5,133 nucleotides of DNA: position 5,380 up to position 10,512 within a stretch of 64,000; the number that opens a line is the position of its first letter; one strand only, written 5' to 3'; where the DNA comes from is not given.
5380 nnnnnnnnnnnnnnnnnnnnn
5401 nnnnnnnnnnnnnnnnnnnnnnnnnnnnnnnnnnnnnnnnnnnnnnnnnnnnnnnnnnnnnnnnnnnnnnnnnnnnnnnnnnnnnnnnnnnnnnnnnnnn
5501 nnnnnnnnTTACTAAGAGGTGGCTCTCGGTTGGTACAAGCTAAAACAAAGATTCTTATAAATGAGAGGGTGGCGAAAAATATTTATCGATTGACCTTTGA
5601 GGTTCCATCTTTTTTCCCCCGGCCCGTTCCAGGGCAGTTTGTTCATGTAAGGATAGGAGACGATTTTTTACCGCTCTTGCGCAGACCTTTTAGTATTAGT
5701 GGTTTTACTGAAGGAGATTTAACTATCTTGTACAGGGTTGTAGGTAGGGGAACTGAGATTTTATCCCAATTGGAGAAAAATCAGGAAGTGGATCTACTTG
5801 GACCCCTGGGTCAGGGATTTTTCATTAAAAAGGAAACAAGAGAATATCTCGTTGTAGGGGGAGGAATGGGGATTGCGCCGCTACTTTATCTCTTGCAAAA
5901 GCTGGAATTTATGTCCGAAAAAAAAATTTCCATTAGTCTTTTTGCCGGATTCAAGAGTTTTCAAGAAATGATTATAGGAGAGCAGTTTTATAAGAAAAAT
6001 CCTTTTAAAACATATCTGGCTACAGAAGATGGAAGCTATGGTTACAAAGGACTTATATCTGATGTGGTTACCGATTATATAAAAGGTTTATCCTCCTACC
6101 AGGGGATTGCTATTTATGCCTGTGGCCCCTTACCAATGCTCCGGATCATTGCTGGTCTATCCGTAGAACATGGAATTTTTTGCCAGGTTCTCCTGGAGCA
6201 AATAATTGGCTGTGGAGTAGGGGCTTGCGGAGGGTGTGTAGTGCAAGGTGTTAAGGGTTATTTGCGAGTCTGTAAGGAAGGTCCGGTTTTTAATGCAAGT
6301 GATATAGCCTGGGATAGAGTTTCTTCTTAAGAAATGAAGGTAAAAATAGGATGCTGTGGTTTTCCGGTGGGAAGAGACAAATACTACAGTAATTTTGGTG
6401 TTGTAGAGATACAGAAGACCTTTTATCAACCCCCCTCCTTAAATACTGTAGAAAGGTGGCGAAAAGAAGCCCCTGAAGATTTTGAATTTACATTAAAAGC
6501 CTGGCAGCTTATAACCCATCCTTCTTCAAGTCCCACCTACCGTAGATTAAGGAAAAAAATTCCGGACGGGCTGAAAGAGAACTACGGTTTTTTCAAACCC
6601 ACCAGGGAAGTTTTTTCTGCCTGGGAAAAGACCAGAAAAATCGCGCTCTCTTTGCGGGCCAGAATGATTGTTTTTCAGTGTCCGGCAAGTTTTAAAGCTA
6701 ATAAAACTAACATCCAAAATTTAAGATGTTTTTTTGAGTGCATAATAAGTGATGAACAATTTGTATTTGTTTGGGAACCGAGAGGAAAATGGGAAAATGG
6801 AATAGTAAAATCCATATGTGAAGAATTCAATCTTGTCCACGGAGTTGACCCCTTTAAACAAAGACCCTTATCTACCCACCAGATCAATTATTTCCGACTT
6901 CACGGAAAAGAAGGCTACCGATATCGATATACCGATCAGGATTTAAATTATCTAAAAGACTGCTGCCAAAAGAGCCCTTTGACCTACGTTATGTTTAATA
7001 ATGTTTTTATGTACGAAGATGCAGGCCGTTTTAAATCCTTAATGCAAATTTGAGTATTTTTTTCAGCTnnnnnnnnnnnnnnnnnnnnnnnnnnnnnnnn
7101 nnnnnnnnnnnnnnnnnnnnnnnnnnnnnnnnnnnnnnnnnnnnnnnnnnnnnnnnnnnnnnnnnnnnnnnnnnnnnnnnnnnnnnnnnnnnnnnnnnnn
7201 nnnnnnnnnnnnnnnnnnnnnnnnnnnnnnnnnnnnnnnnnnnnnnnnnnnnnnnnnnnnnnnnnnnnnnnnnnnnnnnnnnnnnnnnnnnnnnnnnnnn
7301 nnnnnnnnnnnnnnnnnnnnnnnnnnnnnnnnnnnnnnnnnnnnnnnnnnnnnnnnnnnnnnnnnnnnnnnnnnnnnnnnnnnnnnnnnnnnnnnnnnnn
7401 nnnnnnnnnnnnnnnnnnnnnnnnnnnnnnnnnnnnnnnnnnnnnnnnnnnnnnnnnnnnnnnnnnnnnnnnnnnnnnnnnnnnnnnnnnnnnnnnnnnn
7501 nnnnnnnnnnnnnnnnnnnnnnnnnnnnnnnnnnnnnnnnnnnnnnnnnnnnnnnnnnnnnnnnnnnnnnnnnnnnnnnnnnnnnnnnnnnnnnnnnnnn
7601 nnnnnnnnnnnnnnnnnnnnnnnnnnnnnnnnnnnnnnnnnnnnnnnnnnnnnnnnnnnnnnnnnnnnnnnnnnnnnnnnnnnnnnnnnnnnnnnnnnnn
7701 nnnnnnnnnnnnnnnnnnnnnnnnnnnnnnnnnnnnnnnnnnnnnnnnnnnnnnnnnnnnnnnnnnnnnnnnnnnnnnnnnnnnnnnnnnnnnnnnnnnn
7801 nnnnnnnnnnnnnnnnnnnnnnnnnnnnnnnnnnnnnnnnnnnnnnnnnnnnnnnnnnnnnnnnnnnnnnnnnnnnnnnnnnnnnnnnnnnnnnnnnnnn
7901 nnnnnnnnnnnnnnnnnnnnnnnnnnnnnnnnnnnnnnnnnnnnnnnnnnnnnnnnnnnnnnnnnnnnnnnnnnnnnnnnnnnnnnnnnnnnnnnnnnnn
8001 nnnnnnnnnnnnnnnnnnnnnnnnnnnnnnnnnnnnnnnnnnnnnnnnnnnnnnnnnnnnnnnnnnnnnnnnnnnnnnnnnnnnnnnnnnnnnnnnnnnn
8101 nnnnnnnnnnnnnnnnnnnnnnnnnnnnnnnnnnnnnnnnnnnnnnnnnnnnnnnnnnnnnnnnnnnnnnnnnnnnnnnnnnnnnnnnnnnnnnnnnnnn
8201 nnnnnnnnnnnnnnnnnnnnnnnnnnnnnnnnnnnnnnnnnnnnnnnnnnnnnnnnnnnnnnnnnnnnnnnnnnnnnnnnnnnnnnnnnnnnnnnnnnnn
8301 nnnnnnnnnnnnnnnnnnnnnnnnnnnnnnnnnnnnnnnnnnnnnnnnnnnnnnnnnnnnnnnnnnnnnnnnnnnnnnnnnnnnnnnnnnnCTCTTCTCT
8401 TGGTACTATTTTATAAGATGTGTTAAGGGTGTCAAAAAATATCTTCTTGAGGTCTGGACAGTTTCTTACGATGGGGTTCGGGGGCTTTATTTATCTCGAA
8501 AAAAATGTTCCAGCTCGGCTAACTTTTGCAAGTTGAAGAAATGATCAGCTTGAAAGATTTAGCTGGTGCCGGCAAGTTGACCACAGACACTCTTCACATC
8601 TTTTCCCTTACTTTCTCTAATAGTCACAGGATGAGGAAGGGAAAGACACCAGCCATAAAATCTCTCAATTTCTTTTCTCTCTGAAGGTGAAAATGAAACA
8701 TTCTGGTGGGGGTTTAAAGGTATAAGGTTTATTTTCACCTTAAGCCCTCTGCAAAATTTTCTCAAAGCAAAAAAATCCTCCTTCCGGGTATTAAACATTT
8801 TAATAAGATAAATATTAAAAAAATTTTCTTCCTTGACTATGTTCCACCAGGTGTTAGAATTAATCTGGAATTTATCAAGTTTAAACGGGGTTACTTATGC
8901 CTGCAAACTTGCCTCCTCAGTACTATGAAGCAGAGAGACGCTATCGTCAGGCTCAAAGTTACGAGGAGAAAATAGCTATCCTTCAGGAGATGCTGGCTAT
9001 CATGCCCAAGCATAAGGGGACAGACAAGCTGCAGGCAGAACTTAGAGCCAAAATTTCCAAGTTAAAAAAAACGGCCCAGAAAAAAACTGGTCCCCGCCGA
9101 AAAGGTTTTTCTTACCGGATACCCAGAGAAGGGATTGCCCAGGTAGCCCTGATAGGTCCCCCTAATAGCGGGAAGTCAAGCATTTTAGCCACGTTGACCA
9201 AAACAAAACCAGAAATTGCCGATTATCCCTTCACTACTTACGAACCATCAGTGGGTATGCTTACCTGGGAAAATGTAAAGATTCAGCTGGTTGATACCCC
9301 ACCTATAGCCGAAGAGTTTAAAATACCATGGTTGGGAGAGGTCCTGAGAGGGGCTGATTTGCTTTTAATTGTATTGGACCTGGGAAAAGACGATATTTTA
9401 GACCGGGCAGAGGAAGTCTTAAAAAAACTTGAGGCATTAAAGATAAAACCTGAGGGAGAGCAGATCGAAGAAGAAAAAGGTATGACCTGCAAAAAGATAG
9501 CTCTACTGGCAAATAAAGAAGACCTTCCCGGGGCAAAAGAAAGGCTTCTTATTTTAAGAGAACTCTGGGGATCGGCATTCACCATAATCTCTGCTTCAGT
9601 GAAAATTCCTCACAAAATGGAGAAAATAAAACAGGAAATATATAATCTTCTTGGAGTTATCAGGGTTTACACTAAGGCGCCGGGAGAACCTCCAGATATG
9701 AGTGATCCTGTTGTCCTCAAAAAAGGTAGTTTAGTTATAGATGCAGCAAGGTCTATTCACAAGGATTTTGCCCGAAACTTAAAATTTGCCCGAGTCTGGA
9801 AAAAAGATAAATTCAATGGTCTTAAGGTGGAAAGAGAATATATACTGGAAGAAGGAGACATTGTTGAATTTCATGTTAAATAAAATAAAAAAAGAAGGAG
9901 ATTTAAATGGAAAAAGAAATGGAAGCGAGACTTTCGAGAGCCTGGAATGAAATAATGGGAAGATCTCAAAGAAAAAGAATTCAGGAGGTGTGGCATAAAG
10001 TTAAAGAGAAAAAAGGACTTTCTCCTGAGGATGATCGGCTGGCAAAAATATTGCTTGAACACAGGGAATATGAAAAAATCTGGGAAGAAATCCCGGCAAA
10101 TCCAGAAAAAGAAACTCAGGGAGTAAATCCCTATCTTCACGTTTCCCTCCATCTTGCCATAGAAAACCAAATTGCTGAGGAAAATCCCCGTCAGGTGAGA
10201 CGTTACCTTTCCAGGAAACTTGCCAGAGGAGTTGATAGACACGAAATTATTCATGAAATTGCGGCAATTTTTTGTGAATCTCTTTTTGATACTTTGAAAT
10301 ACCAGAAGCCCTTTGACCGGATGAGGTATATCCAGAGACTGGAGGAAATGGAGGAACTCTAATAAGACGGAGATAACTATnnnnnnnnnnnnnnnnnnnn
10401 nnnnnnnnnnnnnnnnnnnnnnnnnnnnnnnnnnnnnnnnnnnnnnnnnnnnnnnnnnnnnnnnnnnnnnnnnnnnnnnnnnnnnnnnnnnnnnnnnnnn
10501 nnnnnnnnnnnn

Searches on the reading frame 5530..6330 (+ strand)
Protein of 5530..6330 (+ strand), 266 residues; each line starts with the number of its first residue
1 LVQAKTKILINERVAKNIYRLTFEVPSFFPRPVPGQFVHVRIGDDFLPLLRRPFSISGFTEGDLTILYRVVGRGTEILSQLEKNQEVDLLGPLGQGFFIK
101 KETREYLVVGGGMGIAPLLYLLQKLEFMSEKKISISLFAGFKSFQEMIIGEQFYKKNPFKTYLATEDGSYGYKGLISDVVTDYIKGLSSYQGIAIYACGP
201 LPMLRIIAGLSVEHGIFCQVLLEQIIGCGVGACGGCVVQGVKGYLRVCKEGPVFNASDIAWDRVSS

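Call 18: search_protein_families(library=pfam, proteins=[window:5530-6330:+], max_evalue=0.00001)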
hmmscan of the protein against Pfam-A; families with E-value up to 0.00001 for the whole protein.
window:5530-6330:+ (266 aa): 2 families
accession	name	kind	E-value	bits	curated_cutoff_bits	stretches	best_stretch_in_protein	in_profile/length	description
PF10418.14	DHODB_Fe-S_bind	-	1.1e-13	51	23.9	1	223-259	1-40/41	Iron-sulfur cluster binding domain of dihydroorotate dehydrogenase B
PF00175.26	NAD_binding_1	-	1.3e-07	32.6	22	1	109-207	2-107/109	Oxidoreductase NAD-binding domain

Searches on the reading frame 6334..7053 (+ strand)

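Call 18: search_protein_families(library=pfam, proteins=[window:6334-7053:+], max_evalue=0.00001)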
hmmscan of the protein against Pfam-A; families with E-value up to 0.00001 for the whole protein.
window:6334-7053:+ (239 aa): 1 family
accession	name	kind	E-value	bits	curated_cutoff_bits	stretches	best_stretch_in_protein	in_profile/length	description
PF01904.24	DUF72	-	8.2e-33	114.7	25.3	1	16-226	13-204/217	Protein of unknown function DUF72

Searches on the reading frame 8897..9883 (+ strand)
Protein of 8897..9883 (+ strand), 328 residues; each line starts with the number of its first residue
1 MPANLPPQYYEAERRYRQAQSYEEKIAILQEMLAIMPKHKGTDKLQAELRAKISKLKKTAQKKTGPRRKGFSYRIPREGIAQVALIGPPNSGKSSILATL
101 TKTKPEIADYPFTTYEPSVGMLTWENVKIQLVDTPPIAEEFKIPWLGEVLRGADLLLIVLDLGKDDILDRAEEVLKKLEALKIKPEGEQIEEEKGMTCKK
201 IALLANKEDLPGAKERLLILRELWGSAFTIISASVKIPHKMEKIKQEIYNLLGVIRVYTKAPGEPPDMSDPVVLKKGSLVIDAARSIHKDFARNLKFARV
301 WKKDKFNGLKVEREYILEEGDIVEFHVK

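Call 18: search_protein_families(library=pfam, proteins=[window:8897-9883:+], max_evalue=0.00001)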
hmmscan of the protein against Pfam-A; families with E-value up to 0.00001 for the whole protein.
window:8897-9883:+ (328 aa): 3 families
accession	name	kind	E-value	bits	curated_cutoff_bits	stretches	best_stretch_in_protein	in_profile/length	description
PF01926.29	MMR_HSR1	-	1.5e-18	67.4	21.9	1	82-180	1-102/113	50S ribosome-binding GTPase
PF02824.27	TGS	-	7.5e-13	48.8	22.2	1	255-325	1-58/60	TGS domain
PF02421.24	FeoB_N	-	4.4e-10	39.7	27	1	82-136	2-56/156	Ferrous iron transport protein B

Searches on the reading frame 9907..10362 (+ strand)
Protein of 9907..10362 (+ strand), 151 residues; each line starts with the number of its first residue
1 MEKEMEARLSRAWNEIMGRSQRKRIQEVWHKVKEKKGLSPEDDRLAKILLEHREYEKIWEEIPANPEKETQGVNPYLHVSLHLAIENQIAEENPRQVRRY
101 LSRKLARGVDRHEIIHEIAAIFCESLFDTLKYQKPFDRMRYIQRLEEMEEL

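Call 18: search_protein_families(library=pfam, proteins=[window:9907-10362:+], max_evalue=0.00001)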
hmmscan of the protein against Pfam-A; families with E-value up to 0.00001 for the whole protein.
window:9907-10362:+ (151 aa): 1 family
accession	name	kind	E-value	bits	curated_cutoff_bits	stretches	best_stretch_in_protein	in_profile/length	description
PF08897.16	DUF1841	-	8.1e-22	78.2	24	1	21-146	5-134/135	Domain of unknown function (DUF1841)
